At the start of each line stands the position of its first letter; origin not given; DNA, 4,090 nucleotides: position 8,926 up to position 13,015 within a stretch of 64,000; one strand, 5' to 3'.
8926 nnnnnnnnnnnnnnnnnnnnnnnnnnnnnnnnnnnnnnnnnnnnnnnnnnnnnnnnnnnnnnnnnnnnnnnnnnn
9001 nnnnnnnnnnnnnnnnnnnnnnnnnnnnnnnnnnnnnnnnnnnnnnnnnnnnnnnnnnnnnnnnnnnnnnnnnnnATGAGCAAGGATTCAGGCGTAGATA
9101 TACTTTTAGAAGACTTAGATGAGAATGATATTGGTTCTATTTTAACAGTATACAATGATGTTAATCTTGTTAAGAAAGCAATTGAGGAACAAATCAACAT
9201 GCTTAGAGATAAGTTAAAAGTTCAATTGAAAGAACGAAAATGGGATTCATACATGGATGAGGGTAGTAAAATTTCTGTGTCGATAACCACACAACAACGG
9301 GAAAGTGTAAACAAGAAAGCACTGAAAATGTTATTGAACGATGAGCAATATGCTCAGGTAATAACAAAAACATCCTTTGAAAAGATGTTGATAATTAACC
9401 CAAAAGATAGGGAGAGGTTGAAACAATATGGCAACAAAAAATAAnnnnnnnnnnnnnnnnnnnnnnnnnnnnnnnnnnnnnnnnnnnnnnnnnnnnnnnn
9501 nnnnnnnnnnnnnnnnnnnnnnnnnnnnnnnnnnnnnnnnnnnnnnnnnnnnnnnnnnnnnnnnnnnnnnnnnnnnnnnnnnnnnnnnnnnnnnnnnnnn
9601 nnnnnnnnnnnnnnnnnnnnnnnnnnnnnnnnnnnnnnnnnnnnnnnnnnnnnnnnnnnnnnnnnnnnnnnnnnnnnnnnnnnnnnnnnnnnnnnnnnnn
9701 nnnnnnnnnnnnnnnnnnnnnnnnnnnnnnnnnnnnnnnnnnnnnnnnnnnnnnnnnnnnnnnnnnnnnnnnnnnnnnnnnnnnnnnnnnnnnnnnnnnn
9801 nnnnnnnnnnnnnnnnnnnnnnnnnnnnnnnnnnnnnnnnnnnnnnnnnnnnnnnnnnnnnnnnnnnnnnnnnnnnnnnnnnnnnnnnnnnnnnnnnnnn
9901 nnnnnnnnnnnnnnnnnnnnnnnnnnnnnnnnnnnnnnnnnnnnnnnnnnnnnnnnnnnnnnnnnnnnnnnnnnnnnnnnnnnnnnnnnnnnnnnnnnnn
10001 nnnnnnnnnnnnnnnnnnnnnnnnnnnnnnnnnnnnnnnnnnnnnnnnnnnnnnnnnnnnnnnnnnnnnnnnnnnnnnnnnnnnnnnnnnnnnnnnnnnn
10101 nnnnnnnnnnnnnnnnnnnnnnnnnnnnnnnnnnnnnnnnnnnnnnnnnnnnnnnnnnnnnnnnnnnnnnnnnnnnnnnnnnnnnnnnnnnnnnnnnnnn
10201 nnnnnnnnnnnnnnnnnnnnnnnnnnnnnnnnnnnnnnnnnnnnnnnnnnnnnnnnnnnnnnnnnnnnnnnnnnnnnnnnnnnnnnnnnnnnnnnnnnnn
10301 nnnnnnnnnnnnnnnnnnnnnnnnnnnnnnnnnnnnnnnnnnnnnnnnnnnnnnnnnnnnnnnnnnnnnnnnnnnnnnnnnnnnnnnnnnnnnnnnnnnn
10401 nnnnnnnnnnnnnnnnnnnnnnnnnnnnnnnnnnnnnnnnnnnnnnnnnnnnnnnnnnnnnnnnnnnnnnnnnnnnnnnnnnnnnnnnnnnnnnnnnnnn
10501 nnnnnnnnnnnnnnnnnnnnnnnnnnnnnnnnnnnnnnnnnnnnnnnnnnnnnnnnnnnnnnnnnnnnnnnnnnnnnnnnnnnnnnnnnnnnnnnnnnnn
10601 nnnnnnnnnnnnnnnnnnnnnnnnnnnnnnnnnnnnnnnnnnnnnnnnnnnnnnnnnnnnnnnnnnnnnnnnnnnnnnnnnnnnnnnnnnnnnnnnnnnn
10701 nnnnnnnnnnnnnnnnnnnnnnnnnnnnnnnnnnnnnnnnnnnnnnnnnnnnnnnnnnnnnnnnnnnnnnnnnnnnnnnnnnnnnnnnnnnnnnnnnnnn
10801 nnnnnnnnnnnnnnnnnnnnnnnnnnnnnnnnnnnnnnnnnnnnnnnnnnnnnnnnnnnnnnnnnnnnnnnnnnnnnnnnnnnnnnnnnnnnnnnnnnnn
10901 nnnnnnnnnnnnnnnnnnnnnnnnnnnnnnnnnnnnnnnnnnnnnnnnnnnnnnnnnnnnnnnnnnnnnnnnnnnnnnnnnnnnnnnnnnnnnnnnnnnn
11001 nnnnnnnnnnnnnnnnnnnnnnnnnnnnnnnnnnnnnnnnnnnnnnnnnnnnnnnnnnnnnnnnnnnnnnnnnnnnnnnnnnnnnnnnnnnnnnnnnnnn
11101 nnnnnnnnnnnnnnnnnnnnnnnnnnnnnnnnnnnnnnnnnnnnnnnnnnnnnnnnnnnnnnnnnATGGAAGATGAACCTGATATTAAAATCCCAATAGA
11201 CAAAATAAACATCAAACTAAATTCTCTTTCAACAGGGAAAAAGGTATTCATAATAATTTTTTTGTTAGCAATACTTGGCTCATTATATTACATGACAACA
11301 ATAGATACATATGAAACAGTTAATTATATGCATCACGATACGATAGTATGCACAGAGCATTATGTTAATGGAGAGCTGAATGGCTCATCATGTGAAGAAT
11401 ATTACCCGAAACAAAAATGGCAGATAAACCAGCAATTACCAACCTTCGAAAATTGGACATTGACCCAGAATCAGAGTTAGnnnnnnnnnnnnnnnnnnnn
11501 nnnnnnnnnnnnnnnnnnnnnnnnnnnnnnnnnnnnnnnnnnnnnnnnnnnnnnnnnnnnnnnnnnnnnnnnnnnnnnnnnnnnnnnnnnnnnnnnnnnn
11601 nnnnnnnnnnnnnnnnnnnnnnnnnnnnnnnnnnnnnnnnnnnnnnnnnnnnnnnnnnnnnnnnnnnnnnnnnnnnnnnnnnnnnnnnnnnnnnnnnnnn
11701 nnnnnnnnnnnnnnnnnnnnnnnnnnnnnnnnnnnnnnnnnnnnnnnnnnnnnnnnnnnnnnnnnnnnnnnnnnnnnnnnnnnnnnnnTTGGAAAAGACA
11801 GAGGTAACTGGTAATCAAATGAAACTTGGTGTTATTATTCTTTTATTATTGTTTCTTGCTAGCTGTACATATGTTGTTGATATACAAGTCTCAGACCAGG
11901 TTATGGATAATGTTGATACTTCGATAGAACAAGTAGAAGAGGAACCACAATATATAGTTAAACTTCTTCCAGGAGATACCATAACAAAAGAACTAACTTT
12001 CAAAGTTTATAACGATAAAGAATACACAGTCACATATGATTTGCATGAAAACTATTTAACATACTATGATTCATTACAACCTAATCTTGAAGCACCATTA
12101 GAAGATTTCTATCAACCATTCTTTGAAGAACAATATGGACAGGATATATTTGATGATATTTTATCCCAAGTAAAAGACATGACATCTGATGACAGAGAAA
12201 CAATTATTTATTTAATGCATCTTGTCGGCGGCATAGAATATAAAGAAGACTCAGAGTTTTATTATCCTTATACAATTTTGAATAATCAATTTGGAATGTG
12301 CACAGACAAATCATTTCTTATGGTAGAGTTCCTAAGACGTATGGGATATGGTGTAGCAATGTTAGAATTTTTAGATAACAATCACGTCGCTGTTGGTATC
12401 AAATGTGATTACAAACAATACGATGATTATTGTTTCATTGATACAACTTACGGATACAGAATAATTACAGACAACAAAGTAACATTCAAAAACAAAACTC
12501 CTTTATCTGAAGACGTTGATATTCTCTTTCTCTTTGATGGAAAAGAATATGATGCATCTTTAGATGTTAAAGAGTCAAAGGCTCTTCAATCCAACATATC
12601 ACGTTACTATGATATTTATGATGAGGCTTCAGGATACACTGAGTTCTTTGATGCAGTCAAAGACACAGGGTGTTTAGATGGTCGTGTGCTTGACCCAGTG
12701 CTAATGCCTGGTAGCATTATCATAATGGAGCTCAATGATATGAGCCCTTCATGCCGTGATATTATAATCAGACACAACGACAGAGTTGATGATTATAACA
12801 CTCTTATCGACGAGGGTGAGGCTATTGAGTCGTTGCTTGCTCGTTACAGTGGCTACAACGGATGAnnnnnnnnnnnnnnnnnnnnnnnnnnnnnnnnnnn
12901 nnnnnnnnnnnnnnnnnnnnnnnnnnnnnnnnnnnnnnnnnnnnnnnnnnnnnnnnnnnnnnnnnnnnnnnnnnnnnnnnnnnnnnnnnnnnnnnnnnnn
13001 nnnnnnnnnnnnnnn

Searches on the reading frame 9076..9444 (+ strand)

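Call 10: search_protein_families(library=pfam, proteins=[window:9076-9444:+], max_evalue=0.01)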
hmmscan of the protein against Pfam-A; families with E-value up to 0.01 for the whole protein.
window:9076-9444:+ (122 aa): 1 family
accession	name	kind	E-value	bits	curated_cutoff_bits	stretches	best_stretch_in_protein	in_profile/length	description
PF24783.1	FANCA_arcN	-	0.0048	17.1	27.2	1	33-98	23-85/235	FANCA arcN subdomain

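Call 11: search_protein_families(library=phrogs, proteins=[window:9076-9444:+], max_evalue=0.01)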
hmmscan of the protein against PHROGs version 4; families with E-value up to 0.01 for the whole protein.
window:9076-9444:+ (122 aa): 0 families

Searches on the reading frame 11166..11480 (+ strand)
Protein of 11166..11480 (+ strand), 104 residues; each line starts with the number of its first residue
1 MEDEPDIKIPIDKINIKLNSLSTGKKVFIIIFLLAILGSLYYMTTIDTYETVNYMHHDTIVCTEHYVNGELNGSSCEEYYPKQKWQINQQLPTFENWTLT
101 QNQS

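Call 10: search_protein_families(library=pfam, proteins=[window:11166-11480:+], max_evalue=0.01)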
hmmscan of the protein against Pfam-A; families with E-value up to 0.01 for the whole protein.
window:11166-11480:+ (104 aa): 1 family
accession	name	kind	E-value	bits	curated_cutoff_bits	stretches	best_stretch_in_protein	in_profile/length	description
PF14875.11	PIP49_N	-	0.0039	17.4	21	1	21-84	3-67/158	N-term cysteine-rich ER, FAM69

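Call 11: search_protein_families(library=phrogs, proteins=[window:11166-11480:+], max_evalue=0.01)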
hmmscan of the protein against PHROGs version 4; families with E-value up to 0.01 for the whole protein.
window:11166-11480:+ (104 aa): 0 families

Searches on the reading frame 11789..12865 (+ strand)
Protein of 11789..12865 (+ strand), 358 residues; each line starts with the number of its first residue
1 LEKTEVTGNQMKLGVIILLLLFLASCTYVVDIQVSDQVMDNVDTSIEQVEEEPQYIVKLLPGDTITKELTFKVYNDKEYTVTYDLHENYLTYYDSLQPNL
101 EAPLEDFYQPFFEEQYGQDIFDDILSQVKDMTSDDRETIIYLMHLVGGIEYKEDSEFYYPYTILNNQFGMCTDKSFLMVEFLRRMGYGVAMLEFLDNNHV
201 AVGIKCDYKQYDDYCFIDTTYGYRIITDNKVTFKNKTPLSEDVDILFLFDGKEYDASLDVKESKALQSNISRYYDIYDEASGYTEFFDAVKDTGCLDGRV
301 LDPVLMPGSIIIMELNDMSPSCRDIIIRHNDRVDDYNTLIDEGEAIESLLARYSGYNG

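Call 10: search_protein_families(library=pfam, proteins=[window:11789-12865:+], max_evalue=0.01)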
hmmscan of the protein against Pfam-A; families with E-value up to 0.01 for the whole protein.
window:11789-12865:+ (358 aa): 0 families

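Call 11: search_protein_families(library=phrogs, proteins=[window:11789-12865:+], max_evalue=0.01)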
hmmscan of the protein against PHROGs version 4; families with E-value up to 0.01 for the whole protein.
window:11789-12865:+ (358 aa): 0 families

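Call 13: find_related_loci(query=window:11789-12865:+, collection=viral_contigs, flank=6000)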
Query window:11789-12865:+ (358 aa) in viral_contigs; peptide patterns used: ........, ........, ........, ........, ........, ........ (x = any residue, [..] = any of these).
4 stretches matched a pattern, but none encodes a relative of the query by tblastn (E <= 1e-3).

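Call 30: find_homologous_proteins(query=window:11789-12865:+)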
Query window:11789-12865:+ (358 aa): 3 proteins with E <= 0.001 among 1499 candidates.
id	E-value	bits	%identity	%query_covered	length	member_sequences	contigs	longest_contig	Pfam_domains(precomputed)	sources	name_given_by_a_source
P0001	8.0e-13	67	30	59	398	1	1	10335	PF23435.3,PF04473.19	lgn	-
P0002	5.2e-11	61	30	59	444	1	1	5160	PF04473.19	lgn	-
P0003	2.7e-7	48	48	19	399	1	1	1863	PF04473.19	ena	-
